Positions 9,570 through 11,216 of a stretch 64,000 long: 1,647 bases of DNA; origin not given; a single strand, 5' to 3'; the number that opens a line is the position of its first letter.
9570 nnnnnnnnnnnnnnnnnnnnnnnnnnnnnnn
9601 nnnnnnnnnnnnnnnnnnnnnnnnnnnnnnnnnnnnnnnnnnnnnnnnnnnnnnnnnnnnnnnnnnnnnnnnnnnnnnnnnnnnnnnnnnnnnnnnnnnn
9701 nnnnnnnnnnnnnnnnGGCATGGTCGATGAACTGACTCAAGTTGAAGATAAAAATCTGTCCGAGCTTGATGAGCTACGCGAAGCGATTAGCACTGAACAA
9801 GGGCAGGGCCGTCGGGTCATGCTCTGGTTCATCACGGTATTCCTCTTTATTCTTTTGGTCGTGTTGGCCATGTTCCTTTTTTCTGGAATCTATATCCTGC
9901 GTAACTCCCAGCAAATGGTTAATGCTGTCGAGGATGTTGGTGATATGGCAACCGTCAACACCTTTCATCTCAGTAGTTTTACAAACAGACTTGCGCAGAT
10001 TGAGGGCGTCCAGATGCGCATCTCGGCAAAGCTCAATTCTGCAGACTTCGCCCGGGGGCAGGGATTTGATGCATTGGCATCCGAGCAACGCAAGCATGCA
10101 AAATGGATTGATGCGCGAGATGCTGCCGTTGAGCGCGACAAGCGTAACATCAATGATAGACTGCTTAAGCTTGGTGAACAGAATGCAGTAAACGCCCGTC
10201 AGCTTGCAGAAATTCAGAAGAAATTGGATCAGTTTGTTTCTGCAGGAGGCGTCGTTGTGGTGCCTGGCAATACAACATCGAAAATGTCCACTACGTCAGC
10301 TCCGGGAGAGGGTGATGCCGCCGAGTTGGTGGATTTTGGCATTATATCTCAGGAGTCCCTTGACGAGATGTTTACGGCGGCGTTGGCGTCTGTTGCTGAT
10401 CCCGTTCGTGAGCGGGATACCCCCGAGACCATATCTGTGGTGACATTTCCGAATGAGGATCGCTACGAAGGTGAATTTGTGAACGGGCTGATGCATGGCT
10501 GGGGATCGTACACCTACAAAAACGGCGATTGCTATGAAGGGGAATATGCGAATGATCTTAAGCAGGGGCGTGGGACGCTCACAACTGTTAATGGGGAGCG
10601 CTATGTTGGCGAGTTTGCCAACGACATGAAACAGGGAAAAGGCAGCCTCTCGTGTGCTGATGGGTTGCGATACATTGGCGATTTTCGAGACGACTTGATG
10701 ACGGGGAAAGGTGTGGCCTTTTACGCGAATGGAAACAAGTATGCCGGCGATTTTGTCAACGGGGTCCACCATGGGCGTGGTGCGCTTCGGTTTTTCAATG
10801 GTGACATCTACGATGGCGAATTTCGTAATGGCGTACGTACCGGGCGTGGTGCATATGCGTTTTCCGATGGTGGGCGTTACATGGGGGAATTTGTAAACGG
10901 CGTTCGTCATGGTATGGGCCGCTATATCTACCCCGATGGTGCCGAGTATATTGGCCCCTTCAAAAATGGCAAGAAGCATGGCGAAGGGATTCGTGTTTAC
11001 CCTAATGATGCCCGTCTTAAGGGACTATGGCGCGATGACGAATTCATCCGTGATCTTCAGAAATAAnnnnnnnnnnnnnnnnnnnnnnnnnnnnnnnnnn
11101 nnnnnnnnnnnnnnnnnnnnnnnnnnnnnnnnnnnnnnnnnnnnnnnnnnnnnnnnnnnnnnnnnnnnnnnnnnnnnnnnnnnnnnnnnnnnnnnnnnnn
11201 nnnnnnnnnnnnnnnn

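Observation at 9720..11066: MORN-repeat membrane protein in the GspC/PilP slot of a T2SS-like cluster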

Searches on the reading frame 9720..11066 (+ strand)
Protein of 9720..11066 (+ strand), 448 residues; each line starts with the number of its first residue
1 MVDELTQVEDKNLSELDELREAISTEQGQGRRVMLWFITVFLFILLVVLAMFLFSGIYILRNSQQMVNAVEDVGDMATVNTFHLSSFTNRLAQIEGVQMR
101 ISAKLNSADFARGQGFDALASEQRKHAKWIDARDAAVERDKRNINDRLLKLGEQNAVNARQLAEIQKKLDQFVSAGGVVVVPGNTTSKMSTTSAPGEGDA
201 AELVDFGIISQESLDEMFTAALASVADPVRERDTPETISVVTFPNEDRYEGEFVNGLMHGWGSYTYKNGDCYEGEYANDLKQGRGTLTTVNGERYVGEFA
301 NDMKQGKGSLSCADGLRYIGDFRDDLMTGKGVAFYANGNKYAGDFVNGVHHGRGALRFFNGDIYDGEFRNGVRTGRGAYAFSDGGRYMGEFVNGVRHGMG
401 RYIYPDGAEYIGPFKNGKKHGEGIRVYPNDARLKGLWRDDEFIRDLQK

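Call 5: search_protein_families(library=pfam, proteins=[window:9720-11066:+], max_evalue=0.01)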
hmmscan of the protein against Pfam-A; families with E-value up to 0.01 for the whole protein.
window:9720-11066:+ (448 aa): 1 family
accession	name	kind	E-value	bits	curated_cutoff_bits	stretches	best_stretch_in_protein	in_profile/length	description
PF02493.26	MORN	-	8.4e-47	154.7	22.5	7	387-407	1-21/23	MORN repeat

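Call 6: find_homologous_proteins(query=window:9720-11063:+)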
Query window:9720-11063:+ (448 aa): 214 proteins with E <= 0.001 among 8000 candidates; the best 120 are listed.
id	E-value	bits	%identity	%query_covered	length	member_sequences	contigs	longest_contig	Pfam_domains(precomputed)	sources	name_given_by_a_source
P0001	0.0e+0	1015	100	100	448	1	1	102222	PF02493.27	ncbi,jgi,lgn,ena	-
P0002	1.6e-233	794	78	100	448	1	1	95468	PF02493.27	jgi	jgi:hypothetical protein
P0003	1.1e-225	768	76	100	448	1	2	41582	PF02493.27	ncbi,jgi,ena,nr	ncbi:MAG: hypothetical protein HN341_04970 [Verrucomicrobia bacterium]|jgi:hypothetical protein|nr:h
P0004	2.5e-224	763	76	100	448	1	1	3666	PF02493.27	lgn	-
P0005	3.2e-223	760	76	100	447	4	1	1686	PF02493.27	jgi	jgi:hypothetical protein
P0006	1.6e-218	744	73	100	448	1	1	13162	PF02493.27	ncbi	-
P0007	4.3e-218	743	74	100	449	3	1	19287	PF02493.27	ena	-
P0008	6.3e-215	732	72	100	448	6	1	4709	PF02493.27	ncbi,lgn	-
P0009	4.6e-214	729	72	100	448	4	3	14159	PF02493.27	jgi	-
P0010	7.5e-213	725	70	100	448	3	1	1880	PF02493.27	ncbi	-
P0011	1.3e-212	725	72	100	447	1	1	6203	PF02493.27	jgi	-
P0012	2.7e-206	704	69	100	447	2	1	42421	PF02493.27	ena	-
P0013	1.6e-198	678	67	100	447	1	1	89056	PF02493.27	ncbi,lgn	-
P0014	3.8e-197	674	68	100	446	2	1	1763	PF02493.27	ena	-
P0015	8.3e-195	666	65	100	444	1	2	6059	PF02493.27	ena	-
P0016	1.7e-180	619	61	100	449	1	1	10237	PF02493.27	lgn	-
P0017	7.3e-180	617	60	100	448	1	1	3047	PF02493.27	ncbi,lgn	-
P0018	2.0e-178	612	61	100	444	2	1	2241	PF02493.27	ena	-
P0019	4.0e-175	601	58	100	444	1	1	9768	PF02493.27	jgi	jgi:hypothetical protein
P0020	1.9e-171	589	58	100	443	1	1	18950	PF02493.27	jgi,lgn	jgi:cell division protein FtsL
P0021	8.4e-170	584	58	100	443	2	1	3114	PF02493.27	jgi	jgi:hypothetical protein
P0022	1.7e-168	579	56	100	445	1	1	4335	PF02493.27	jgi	-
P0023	6.9e-144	498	50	100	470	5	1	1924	PF02493.27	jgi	-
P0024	2.7e-143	496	48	100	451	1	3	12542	PF02493.27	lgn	-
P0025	4.7e-143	495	49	99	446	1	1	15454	PF02493.27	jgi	-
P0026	1.3e-142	494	50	97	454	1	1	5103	PF02493.27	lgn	-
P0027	8.4e-142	491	51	96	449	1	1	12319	PF02493.27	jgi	-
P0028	1.2e-141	491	48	96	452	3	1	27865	PF02493.27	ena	-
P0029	6.2e-141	488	49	97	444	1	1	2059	PF02493.27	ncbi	-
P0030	3.7e-140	486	49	97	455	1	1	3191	PF02493.27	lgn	-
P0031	4.1e-140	486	50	96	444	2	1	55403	PF02493.27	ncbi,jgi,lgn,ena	-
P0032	3.1e-139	483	48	98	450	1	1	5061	PF02493.27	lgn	-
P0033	7.1e-139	482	47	100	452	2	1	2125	PF02493.27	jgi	jgi:hypothetical protein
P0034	6.0e-138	479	49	95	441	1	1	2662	PF02493.27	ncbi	-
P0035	1.6e-137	477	48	98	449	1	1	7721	PF02493.27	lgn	-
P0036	2.7e-137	476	49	96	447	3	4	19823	PF02493.27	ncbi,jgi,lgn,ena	-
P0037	3.3e-137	476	48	100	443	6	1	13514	PF02493.27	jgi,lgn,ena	-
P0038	2.9e-135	470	48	100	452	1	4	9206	PF02493.27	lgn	-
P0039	1.7e-133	464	47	96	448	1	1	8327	PF02493.27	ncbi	-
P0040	5.6e-125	436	45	97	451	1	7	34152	PF02493.27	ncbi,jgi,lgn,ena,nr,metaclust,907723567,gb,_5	ncbi:MAG TPA: hypothetical protein DCS43_00580 [Verrucomicrobia bacterium]|nr:hypothetical protein [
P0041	4.1e-123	430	46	97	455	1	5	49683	PF02493.27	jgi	-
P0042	6.9e-119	416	42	100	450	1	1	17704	PF02493.27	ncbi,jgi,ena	-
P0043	2.8e-116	407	44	97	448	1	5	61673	PF02493.27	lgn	-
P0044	7.1e-102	360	40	95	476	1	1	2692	PF02493.27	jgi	jgi:hypothetical protein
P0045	9.5e-102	359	41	96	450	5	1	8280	PF02493.27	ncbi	-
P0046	9.0e-101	356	38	95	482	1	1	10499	PF02493.27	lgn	-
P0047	1.0e-100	356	41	96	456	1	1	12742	PF02493.27,PF28175.1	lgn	-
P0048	1.6e-100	355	40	96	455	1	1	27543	PF02493.27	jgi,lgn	-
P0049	9.8e-99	349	38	96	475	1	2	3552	PF02493.27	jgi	jgi:hypothetical protein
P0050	4.4e-98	347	40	96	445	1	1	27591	PF02493.27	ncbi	ncbi:MAG: MORN repeat-containing protein [Kiritimatiellia bacterium]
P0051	4.6e-98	347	39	100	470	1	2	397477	PF02493.27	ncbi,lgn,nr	ncbi:MAG: hypothetical protein PHR77_03735 [Kiritimatiellae bacterium]|nr:hypothetical protein [Kiri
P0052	6.0e-97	343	39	97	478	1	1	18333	PF02493.27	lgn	-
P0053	3.3e-96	341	41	94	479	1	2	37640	PF02493.27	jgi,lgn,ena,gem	-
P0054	3.4e-96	341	38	99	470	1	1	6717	PF02493.27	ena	-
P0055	2.3e-95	338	39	96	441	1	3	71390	PF02493.27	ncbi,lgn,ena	-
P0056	1.1e-94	336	37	96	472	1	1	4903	PF02493.27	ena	-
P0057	2.0e-94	335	40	95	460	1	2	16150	PF02493.27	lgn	-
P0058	1.1e-93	333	38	96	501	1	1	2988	PF02493.27,PF28019.1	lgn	-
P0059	1.3e-93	332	38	96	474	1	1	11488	PF02493.27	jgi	-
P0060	2.6e-93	331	38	95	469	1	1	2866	PF02493.27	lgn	-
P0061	3.6e-93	331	39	90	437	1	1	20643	PF02493.27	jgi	-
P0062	4.8e-93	331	40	99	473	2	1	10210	PF02493.27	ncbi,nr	ncbi:MAG: hypothetical protein KAH23_00545 [Kiritimatiellae bacterium]|nr:hypothetical protein [Kiri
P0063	6.6e-93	330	40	96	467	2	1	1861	PF02493.27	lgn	-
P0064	1.5e-92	329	38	96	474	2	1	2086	PF02493.27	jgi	jgi:hypothetical protein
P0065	1.6e-91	326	37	99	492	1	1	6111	PF02493.27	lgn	-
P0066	2.4e-91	325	37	95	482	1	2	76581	PF02493.27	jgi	jgi:hypothetical protein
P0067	7.7e-91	323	37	95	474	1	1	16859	PF02493.27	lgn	-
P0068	3.5e-89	318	40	94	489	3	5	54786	PF02493.27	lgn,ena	-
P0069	1.7e-88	316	36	96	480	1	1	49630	PF02493.27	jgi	jgi:hypothetical protein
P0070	2.4e-88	315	38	95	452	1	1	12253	PF02493.27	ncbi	-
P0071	2.6e-88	315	38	96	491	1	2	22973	PF02493.27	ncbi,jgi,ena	jgi:hypothetical protein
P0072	4.4e-83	298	38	96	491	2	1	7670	PF02493.27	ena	-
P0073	1.3e-79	286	35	96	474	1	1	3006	PF02493.27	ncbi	-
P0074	9.1e-79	284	35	94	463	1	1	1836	PF02493.27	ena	-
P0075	2.4e-78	282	35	96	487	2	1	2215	PF02493.27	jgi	jgi:hypothetical protein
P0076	1.7e-76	276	37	40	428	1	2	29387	PF02493.27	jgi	jgi:hypothetical protein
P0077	1.4e-75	273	36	94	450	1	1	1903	PF02493.27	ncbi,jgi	jgi:hypothetical protein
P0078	1.8e-74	269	42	43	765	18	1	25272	PF02493.27,PF00656.28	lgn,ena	-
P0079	2.4e-73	266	41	44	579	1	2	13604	PF02493.27,PF00656.28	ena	-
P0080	8.9e-69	251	39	82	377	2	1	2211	PF02493.27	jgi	jgi:hypothetical protein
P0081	1.5e-64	237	32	96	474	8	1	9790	PF02493.27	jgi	jgi:hypothetical protein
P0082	1.6e-60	223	42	47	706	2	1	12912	PF02493.27,PF00656.28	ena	-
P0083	8.8e-60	221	32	52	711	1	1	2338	PF02493.27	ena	-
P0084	2.7e-59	219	41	45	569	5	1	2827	PF02493.27,PF00656.28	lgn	-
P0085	5.7e-59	218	44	44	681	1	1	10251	PF02493.27,PF00656.28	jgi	jgi:hypothetical protein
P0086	1.3e-58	217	43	41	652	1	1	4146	PF02493.27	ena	-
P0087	1.4e-58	217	43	45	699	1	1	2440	PF02493.27,PF00656.28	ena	-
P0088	2.1e-58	216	40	45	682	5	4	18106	PF02493.27,PF00656.28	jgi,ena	jgi:hypothetical protein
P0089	1.1e-57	214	34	94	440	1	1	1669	PF02493.27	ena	-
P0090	1.2e-55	207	29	98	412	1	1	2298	PF02493.27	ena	-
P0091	2.7e-54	203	42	47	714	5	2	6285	PF02493.27,PF00656.28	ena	-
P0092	8.4e-54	201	38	45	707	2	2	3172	PF02493.27,PF00656.28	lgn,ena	-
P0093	1.1e-53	201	42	47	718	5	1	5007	PF02493.27,PF00656.28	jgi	jgi:hypothetical protein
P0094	1.9e-52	197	39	33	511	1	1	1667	PF02493.27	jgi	-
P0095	2.8e-52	196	40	48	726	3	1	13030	PF02493.27,PF00656.28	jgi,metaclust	metaclust:\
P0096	2.8e-51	193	38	46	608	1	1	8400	PF02493.27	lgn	-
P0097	3.2e-51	193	28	58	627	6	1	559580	PF02493.27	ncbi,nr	ncbi:MAG: hypothetical protein IPG22_02100 [Acidobacteria bacterium]|nr:hypothetical protein [Acidob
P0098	5.7e-51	192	38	44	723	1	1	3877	PF02493.27,PF00656.28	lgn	-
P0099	1.1e-50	191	40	47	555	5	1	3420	PF02493.27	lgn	-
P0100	5.3e-49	185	44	42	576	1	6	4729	PF02493.27,PF17866.9,PF00004.36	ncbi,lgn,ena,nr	ncbi:MAG: AAA family ATPase [Oscillospiraceae bacterium]|nr:AAA family ATPase [Oscillospiraceae bact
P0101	9.2e-49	185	33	48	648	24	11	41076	PF02493.27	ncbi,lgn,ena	-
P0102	1.8e-48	184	42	44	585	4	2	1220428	PF02493.27,PF00656.28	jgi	jgi:hypothetical protein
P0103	2.9e-48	183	37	45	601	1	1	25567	PF02493.27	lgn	-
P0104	7.9e-48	182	41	43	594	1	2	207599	PF02493.27,PF00656.28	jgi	jgi:hypothetical protein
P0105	1.2e-47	181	39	44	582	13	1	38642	PF02493.27,PF00656.28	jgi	jgi:hypothetical protein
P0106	5.6e-47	179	45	41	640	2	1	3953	PF02493.27,PF00656.28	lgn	-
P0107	3.4e-46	176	29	53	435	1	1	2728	PF02493.27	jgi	-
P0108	5.6e-46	175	41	44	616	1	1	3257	PF02493.27,PF00656.28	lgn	-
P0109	8.9e-46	175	38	46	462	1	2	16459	PF02493.27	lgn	-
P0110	6.2e-45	172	39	47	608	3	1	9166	PF02493.27,PF00656.28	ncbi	ncbi:MAG: caspase family protein [Pseudorhodoplanes sp.]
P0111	2.3e-44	170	31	54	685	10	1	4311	PF07714.24,PF00069.32,PF02493.27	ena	-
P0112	1.2e-43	168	37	41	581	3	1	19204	PF02493.27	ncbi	-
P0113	7.1e-43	165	45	38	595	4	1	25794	PF02493.27,PF00656.28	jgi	-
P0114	4.1e-41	159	40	46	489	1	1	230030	PF02493.27,PF17479.8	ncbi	-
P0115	4.6e-41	159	31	45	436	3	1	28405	PF02493.27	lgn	-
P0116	8.2e-41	158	33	42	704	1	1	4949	PF02493.27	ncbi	-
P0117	4.0e-39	153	38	42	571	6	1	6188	PF02493.27,PF00656.28,PF01650.24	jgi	-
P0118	4.5e-39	153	35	45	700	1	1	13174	PF02493.27,PF13676.12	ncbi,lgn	-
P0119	7.8e-39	152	30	61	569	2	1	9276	PF02493.27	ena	-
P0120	1.7e-38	151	34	46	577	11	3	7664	PF02493.27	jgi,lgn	jgi:hypothetical protein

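Call 8: find_encoding_contigs(protein=P0051, flank=10000, max_places=2)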
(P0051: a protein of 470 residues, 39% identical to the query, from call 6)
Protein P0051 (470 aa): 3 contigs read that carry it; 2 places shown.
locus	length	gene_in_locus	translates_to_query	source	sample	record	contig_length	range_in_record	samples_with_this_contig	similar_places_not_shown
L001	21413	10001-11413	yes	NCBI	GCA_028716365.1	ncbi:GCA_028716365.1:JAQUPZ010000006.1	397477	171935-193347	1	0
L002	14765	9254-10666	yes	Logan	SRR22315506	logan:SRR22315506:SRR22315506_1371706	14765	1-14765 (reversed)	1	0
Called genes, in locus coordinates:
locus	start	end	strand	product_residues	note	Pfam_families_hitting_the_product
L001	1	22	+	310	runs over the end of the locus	PF00231:ATP-synt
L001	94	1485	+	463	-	PF02874:ATP-synt_ab_N (weak), PF00006:ATP-synt_ab, PF22919:ATP-synt_VA_C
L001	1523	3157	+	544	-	PF05157:MshEN, PF13604:AAA_30 (faint), PF00437:T2SSE, PF13401:AAA_22 (weak)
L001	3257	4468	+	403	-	PF28597:T2SSF_N, PF00482:T2SSF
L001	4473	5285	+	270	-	PF13485:Peptidase_MA_2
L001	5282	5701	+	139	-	PF07963:N_methyl (weak), PF08334:T2SSG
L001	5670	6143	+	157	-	PF07963:N_methyl (weak)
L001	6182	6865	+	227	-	-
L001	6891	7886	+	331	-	PF12836:HHH_3 (faint), PF21687:T2SSK_1st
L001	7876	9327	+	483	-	PF11104:PilM_2, PF05137:PilN (faint)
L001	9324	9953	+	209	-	-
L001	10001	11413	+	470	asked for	PF02493:MORN (weak)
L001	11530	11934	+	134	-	-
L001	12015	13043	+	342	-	PF06071:YchF-GTPase_C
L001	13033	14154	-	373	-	PF13624:SurA_N_3, PF13145:Rotamase_2, PF13616:Rotamase_3, PF00639:Rotamase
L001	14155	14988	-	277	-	PF11967:RecO_N, PF02565:RecO_C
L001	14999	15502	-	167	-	PF02130:YbeY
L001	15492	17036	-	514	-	PF07698:7TM-7TMR_HD, PF01966:HD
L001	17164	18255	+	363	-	PF06144:DNA_pol3_delta (weak), PF21694:DNA_pol3_delta_C (faint)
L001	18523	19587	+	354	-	-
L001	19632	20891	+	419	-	PF00657:Lipase_GDSL (weak), PF13472:Lipase_GDSL_2 (weak)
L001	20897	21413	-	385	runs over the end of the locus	PF01156:IU_nuc_hydro (weak)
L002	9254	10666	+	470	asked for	PF02493:MORN (weak)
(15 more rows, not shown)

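Call 9: find_encoding_contigs(protein=P0066, flank=10000, max_places=2)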
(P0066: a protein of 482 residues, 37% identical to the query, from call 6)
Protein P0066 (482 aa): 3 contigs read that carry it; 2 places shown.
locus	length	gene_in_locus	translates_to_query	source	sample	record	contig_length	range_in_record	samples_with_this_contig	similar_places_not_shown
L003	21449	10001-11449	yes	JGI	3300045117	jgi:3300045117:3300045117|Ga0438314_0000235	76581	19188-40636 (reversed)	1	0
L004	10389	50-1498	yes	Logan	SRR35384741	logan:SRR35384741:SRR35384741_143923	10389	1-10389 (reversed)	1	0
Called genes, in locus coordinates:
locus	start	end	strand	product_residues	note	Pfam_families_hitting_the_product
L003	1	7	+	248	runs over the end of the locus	PF00213:OSCP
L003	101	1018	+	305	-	PF00231:ATP-synt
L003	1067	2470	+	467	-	PF02874:ATP-synt_ab_N, PF00006:ATP-synt_ab, PF22919:ATP-synt_VA_C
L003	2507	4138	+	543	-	PF05157:MshEN, PF00437:T2SSE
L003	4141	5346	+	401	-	PF28597:T2SSF_N (weak), PF00482:T2SSF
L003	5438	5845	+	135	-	PF07963:N_methyl (weak), PF08334:T2SSG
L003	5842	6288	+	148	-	-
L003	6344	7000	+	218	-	PF07963:N_methyl (weak)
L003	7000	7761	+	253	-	-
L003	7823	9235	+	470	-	PF11104:PilM_2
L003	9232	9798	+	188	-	PF04612:T2SSM (faint)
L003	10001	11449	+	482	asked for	PF02493:MORN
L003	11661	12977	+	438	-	-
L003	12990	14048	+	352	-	-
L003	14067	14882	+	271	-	-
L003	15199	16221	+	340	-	PF06071:YchF-GTPase_C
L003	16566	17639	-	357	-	PF13624:SurA_N_3 (weak), PF13145:Rotamase_2, PF13616:Rotamase_3, PF00639:Rotamase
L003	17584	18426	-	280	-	PF11967:RecO_N (weak), PF02565:RecO_C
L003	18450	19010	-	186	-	PF02130:YbeY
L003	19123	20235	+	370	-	PF21694:DNA_pol3_delta_C (faint)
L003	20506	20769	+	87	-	PF01541:GIY-YIG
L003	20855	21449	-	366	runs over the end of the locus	PF07991:KARI_N, PF01450:KARI_C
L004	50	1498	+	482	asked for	PF02493:MORN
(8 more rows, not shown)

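Call 10: find_encoding_contigs(protein=P0043, flank=10000, max_places=2)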
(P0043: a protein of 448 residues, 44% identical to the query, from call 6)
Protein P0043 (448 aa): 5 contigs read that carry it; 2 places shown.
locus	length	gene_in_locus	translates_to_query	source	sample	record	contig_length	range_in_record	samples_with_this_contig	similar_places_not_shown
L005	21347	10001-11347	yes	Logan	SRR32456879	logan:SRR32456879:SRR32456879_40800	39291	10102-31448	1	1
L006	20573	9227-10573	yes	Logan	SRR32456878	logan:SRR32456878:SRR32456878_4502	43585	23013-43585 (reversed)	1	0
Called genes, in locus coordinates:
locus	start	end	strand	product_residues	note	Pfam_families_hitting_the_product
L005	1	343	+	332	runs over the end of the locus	PF04055:Radical_SAM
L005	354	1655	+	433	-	PF04413:Glycos_transf_N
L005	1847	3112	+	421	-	PF02844:GARS_N, PF01071:GARS_A, PF02786:CPSase_L_D2, PF02222:ATP-grasp (weak), PF02843:GARS_C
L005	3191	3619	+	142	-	PF01451:LMWPc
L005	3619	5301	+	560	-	PF02502:LacAB_rpiB, PF00464:SHMT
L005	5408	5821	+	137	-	PF07963:N_methyl, PF08334:T2SSG, PF22434:PilW_C (weak)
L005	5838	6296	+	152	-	PF07963:N_methyl (weak)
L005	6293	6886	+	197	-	PF07963:N_methyl (weak)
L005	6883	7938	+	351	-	PF21687:T2SSK_1st (weak)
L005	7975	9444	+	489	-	PF11104:PilM_2, PF05137:PilN (weak)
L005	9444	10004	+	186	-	-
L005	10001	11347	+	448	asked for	PF02493:MORN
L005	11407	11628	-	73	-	-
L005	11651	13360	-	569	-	PF00920:ILVD_EDD_N, PF24877:ILV_EDD_C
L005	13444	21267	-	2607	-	-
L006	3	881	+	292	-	?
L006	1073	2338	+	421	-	PF02844:GARS_N, PF01071:GARS_A, PF02786:CPSase_L_D2, PF02222:ATP-grasp (weak), PF02843:GARS_C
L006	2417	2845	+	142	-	PF01451:LMWPc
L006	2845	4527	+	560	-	PF02502:LacAB_rpiB, PF00464:SHMT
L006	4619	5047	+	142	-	PF07963:N_methyl, PF08334:T2SSG, PF22434:PilW_C (weak)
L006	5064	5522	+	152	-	PF07963:N_methyl (weak)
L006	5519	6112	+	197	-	PF07963:N_methyl (weak)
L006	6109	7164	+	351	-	PF21687:T2SSK_1st (weak)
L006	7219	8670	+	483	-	PF11104:PilM_2, PF05137:PilN (weak)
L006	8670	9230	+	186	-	-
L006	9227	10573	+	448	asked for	PF02493:MORN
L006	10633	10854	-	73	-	-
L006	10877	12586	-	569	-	PF00920:ILVD_EDD_N, PF24877:ILV_EDD_C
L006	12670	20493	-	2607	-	-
